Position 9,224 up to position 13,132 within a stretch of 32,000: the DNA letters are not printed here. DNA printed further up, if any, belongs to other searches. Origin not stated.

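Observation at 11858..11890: Conserved HFHPIA[FW]VEQM motif marks the constant/variable boundary in four proteins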

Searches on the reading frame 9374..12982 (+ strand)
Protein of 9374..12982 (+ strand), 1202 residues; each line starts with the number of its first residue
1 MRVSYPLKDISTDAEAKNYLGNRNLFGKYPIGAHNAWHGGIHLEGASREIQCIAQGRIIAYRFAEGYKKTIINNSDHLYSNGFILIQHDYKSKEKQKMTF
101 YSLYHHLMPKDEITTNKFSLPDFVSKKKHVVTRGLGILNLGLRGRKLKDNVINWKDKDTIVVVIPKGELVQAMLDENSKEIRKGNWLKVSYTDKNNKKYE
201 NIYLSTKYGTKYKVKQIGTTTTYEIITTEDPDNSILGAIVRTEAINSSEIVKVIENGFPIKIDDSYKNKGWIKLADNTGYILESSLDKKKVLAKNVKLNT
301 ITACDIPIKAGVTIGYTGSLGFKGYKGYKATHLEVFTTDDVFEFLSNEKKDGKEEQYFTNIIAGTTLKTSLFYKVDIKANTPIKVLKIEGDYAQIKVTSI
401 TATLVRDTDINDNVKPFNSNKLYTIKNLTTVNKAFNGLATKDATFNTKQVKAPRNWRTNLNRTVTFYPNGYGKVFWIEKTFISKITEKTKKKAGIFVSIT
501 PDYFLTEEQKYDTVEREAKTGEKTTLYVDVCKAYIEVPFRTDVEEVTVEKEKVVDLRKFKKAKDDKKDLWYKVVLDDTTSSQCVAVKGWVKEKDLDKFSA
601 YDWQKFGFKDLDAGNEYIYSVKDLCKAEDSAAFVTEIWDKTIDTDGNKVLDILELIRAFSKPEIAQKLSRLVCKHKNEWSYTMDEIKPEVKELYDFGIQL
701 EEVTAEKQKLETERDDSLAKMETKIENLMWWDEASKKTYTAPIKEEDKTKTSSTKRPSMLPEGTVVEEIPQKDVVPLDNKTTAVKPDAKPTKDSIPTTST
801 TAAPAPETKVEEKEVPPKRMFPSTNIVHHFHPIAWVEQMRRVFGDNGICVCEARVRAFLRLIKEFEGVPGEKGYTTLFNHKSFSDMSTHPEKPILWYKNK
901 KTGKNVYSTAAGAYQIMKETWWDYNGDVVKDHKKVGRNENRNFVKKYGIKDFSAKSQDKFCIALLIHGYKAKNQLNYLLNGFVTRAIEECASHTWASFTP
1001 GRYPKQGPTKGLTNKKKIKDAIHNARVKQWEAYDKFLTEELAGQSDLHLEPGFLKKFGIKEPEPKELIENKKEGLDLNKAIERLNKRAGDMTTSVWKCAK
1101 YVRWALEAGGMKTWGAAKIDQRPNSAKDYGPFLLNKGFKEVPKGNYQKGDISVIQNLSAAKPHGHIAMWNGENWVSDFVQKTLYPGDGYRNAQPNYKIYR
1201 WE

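Call 7: search_protein_families(library=pfam, proteins=[window:9374-12982:+], max_evalue=0.01)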
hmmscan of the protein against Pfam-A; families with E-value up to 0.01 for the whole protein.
window:9374-12982:+ (1202 aa): 1 family
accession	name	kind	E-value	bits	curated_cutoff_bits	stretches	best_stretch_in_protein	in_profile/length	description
PF08239.17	SH3_3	-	5.7e-06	26.9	27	0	237-286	2-53/54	Bacterial SH3 domain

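Call 12: find_homologous_proteins(query=window:9374-12982:+, max_evalue=0.00001)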
Query window:9374-12982:+ (1202 aa): 27 proteins with E <= 0.00001 among 8000 candidates.
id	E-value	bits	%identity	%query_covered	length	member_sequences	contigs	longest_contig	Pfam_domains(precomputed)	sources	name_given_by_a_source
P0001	0.0e+0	1550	83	71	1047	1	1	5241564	PF08239.18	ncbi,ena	-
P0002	0.0e+0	1121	62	71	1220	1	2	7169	PF05257.23,PF08239.18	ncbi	-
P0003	0.0e+0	1086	87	47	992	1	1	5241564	-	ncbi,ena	-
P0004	7.4e-282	956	57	71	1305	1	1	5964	PF05257.23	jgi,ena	-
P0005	6.3e-215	735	45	74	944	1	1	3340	PF18925.6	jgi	jgi:hypothetical protein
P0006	5.2e-134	467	35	72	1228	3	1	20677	PF05257.23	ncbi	-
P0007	1.2e-131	459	35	71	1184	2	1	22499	PF01551.30,PF00959.25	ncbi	-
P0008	6.7e-116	407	31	71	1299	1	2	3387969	PF08239.18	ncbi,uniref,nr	ncbi:glycoside hydrolase family 19 protein [Aquimarina aquimarini]|uniref:glycoside hydrolase family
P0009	2.5e-114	401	37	62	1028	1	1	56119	PF01551.30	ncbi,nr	ncbi:MAG: M23 family metallopeptidase [Flavobacteriaceae bacterium]|nr:M23 family metallopeptidase [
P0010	8.6e-112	393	32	72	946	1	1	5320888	PF08239.18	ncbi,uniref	ncbi:hypothetical protein ACSTS3_15060 [Aquimarina muelleri]|uniref:hypothetical protein n=1 Tax=Aqu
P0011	2.7e-99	352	31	69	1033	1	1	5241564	-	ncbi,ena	-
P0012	5.8e-97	344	33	60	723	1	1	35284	-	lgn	-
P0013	1.1e-91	327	30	73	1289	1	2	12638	PF05257.23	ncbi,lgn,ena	-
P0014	2.1e-88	316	30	71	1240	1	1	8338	-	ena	-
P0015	3.0e-86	308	28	71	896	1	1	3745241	-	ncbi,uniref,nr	ncbi:hypothetical protein JJL45_00350 [Tamlana sp. s12]|uniref:M23 family metallopeptidase n=1 Tax=T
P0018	3.7e-73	265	30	71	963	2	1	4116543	-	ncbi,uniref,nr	ncbi:M23 family metallopeptidase [Pseudotamlana carrageenivorans]|uniref:EF-hand domain-containing p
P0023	1.3e-64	237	29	37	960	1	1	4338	-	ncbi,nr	ncbi:MAG: hypothetical protein H7329_17885 [Opitutaceae bacterium]|nr:hypothetical protein [Cytophag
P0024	3.4e-60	222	29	71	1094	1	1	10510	PF01471.24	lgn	-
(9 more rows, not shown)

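Call 28: search_solved_structures(query=window:9374-12982:+, max_evalue=1)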
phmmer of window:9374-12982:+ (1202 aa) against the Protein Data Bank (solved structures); distinct sequences matched with E-value up to 1: 5.
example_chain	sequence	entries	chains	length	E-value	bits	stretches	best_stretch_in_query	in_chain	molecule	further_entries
4hz9_A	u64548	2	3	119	1.5e-23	85.8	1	1079-1201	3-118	Putative cytoplasmic protein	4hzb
3d3d_A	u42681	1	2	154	2.4e-05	25.5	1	871-1003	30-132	Lysozyme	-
1am7_A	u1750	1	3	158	2.4e-05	25.5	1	871-1003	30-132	LYSOZYME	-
3onj_A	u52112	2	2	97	0.54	11.1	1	672-758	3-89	t-SNARE VTI1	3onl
7vty_A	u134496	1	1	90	0.68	10.8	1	688-746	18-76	de novo designed protein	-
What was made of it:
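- On TseP family (Aeromonas dhakensis TseP and homologues): The window effector carries a lambda-lysozyme-like domain plus a Tae4-like domain (call 28).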

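Call 36: search_protein_families(library=pfam, proteins=[P0023, P0015], max_evalue=0.01)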
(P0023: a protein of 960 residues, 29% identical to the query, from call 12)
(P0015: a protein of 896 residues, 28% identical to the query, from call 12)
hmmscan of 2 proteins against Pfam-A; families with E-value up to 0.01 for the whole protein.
P0023 (960 aa): 1 family
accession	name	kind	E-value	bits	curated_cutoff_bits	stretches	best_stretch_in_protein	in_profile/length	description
PF18809.6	PBECR1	-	0.0028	18.5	27.6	1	535-592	20-77/104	phage-Barnase-EndoU-ColicinE5/D-RelE like nuclease1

P0015 (896 aa): 2 families
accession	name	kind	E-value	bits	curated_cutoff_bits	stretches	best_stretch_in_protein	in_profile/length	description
PF01551.29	Peptidase_M23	-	0.0055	17.3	28.7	0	46-115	3-53/96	Peptidase family M23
PF08239.17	SH3_3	-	0.0075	16.9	27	0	509-536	25-52/54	Bacterial SH3 domain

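Call 38: search_protein_families(library=pfam, proteins=[P0003, P0007, P0010, P0002, P0011, P0005, P0024], max_evalue=0.01)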
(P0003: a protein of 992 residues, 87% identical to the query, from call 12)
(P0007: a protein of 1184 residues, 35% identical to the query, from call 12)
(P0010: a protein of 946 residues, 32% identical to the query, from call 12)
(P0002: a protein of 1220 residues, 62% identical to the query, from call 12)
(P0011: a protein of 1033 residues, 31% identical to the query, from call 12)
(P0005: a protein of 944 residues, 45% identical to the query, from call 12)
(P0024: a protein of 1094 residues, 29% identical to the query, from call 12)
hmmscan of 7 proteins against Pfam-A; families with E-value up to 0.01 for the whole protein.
P0003 (992 aa): 1 family
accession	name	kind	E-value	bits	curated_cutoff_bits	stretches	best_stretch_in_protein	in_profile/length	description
PF05257.22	CHAP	-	0.00039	21.3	26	1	841-930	6-81/81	CHAP domain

P0007 (1184 aa): 2 families
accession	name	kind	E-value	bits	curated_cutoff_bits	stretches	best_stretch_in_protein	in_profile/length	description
PF00959.24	Phage_lysozyme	-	2e-28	99.6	22.3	1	1034-1171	1-125/125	Phage lysozyme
PF01551.29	Peptidase_M23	-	5.4e-14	52.6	28.7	1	869-948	2-75/96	Peptidase family M23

P0010 (946 aa): 1 family
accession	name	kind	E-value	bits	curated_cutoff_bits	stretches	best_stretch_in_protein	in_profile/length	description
PF08239.17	SH3_3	-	6.1e-07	30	27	0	243-274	19-54/54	Bacterial SH3 domain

P0002 (1220 aa): 2 families
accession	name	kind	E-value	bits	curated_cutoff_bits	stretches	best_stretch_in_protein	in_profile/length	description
PF05257.22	CHAP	-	1.2e-07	32.5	26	1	1100-1175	4-81/81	CHAP domain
PF08239.17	SH3_3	-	1.5e-07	31.9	27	1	235-282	3-53/54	Bacterial SH3 domain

P0011 (1033 aa): 0 families

P0005 (944 aa): 2 families
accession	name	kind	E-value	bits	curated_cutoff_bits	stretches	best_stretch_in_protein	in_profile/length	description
PF18925.5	DUF5675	-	2.3e-14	53.6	26.7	1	793-927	9-112/114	Family of unknown function (DUF5675)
PF08239.17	SH3_3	-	0.00046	20.8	27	0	238-284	2-50/54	Bacterial SH3 domain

P0024 (1094 aa): 3 families
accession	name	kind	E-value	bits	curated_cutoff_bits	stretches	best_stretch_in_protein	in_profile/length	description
PF01471.23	PG_binding_1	-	5.3e-07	30.2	23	1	834-885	5-57/57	Putative peptidoglycan binding domain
PF13405.12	EF-hand_6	-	0.0045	17.1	25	0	634-661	2-29/30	EF-hand domain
PF00036.39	EF-hand_1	-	0.0087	16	25.4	0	634-660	2-28/29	EF hand domain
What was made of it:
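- On TseP family (Aeromonas dhakensis TseP and homologues): There are weak Pfam M23 hits in homologues (calls 36, 38).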

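Call 39: find_encoding_contigs(protein=P0001, flank=10000, max_places=2)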
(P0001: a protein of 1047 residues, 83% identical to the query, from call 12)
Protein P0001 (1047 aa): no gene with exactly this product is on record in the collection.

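Call 40: find_encoding_contigs(protein=P0015, flank=10000, max_places=2)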
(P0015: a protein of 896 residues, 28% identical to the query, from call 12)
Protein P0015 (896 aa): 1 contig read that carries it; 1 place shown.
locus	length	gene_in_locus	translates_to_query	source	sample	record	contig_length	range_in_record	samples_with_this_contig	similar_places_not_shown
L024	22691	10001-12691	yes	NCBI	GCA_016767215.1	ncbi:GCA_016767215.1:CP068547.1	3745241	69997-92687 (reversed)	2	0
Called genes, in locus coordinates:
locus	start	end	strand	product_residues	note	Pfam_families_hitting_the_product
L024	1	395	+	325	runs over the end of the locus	PF02779:Transket_pyr, PF02780:Transketolase_C, PF17147:PFOR_II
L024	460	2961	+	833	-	PF13620:CarboxypepD_reg, PF13715:CarbopepD_reg_2, PF18939:DUF5686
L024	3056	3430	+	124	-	-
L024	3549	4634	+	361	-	PF25919:BSH_CusB (faint), PF00364:Biotin_lipoyl (faint), PF25917:BSH_RND, PF25876:HH_MFP_RND, PF25944:Beta-barrel_RND, PF25967:RND-MFP_C (weak), PF25989:YknX_C (weak)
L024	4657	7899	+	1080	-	PF00873:ACR_tran, PF03176:MMPL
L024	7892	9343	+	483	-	PF02321:OEP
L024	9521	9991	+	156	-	PF05488:PAAR_motif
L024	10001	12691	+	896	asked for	-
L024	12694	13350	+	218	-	-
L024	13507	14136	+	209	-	-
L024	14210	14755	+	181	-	-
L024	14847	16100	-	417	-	PF00438:S-AdoMet_synt_N, PF02772:S-AdoMet_synt_M, PF02773:S-AdoMet_synt_C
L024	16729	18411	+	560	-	PF00920:ILVD_EDD_N, PF24877:ILV_EDD_C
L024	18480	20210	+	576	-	PF02776:TPP_enzyme_N, PF00205:TPP_enzyme_M, PF02775:TPP_enzyme_C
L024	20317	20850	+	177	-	PF01842:ACT, PF22629:ACT_AHAS_ss, PF10369:ALS_ss_C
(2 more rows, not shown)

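Call 53: search_protein_families(library=ncbifam, proteins=[window:9374-12982:+], max_evalue=0.01)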
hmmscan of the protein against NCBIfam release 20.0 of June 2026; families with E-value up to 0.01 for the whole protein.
window:9374-12982:+ (1202 aa): 0 families

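Call 56: list_cluster_members(proteins=[P0001, P0003, P0002, P0044, P0061])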
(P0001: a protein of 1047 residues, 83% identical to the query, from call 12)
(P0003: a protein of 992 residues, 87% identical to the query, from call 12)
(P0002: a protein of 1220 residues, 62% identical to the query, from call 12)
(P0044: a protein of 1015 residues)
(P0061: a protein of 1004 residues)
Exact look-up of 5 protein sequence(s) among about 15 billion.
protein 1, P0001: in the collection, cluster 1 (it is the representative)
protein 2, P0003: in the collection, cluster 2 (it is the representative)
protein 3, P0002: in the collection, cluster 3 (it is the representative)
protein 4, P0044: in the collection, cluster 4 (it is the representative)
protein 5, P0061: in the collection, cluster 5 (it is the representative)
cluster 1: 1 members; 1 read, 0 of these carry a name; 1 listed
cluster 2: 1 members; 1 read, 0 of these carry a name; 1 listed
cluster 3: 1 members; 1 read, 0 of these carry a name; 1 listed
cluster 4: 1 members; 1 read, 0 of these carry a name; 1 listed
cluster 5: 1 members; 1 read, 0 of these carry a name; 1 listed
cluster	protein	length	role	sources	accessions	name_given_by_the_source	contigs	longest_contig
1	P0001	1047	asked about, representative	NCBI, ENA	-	-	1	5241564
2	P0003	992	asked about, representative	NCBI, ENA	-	-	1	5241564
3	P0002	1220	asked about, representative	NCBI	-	-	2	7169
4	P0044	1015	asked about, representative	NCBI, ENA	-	-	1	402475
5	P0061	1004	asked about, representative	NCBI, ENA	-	-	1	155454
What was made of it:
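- Tried and rejected: The look-up of P0001's contig and the cluster-member look-up gave no organism or names (calls 39, 56).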

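Call 66: search_protein_families(library=phrogs, proteins=[window:9374-12982:+], max_evalue=0.001)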
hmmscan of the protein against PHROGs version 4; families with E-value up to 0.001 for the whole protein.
window:9374-12982:+ (1202 aa): 3 families
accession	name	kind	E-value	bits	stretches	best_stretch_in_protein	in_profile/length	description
phrog_90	-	lysis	2e-18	66.6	1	852-1089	653-874/1168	endolysin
phrog_38472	-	lysis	1.6e-10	40.6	1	1079-1182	748-848/1175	endolysin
phrog_17230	-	tail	6.1e-07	29.5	1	850-1003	367-496/580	tail fiber protein/ lysozyme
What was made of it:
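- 11891..12979 (+): Variable tip: lambda-lysozyme-like domain (aa 871-1003) plus Tae4-like amidase (aa 1079-1201). call 28 (1am7 E 2.4e-5; 4hz9 E 1.5e-23); call 66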

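Call 72: find_encoding_contigs(protein=P0008, flank=10000, max_places=1)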
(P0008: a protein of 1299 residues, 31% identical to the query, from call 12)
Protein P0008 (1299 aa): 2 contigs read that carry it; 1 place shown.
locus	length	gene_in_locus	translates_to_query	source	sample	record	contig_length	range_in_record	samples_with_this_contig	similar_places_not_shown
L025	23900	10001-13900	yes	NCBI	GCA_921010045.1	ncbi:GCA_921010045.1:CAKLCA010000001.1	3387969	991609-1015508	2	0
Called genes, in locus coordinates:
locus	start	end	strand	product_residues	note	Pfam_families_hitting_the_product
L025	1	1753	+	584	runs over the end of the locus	PF03235:GmrSD_N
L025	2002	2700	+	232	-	-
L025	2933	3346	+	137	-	-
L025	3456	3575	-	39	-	-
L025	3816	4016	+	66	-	-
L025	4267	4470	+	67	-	-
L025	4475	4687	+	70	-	-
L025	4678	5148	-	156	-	PF01381:HTH_3, PF12844:HTH_19, PF13443:HTH_26 (weak)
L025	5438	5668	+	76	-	-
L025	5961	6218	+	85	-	-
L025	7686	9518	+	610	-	PF05954:Phage_GPD, PF04717:Phage_base_V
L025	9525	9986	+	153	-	PF05488:PAAR_motif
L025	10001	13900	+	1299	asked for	PF08239:SH3_3 (faint)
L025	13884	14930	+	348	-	-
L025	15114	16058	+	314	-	-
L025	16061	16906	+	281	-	-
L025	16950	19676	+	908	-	-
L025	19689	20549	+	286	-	-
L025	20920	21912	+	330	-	-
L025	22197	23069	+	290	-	-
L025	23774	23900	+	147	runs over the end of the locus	-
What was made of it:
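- On T6SS spike-associated (PAAR/VgrG-linked) cargo effector: VgrG-PAAR-effector order in L025 (call 72).
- The order VgrG-PAAR-effector occurs in Aquimarina (call 72).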

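Call 73: find_encoding_contigs(protein=P0018, flank=10000, max_places=1)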
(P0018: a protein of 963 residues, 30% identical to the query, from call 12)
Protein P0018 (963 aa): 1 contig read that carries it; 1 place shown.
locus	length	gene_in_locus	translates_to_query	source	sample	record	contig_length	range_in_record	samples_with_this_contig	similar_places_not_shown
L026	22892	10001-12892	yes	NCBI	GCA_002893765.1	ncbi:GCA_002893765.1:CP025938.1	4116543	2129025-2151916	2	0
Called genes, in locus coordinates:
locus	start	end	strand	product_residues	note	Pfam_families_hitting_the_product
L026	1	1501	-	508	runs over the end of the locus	PF01773:Nucleos_tra2_N, PF07670:Gate, PF07662:Nucleos_tra2_C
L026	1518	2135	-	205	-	PF02577:BFN_dom, PF02151:UVR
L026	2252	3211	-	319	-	PF01012:ETF, PF00766:ETF_alpha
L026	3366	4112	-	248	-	PF01012:ETF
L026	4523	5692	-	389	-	PF14294:DUF4372, PF01609:DDE_Tnp_1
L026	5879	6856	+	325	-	PF02779:Transket_pyr, PF02780:Transketolase_C, PF17147:PFOR_II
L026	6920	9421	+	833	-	PF13620:CarboxypepD_reg, PF13715:CarbopepD_reg_2, PF18939:DUF5686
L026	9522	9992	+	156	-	PF05488:PAAR_motif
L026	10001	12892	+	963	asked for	-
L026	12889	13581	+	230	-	-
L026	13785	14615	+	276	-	PF01471:PG_binding_1 (weak)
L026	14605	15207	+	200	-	-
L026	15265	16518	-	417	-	PF00438:S-AdoMet_synt_N, PF02772:S-AdoMet_synt_M, PF02773:S-AdoMet_synt_C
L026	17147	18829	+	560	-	PF00920:ILVD_EDD_N, PF24877:ILV_EDD_C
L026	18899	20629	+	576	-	PF02776:TPP_enzyme_N, PF00205:TPP_enzyme_M, PF02775:TPP_enzyme_C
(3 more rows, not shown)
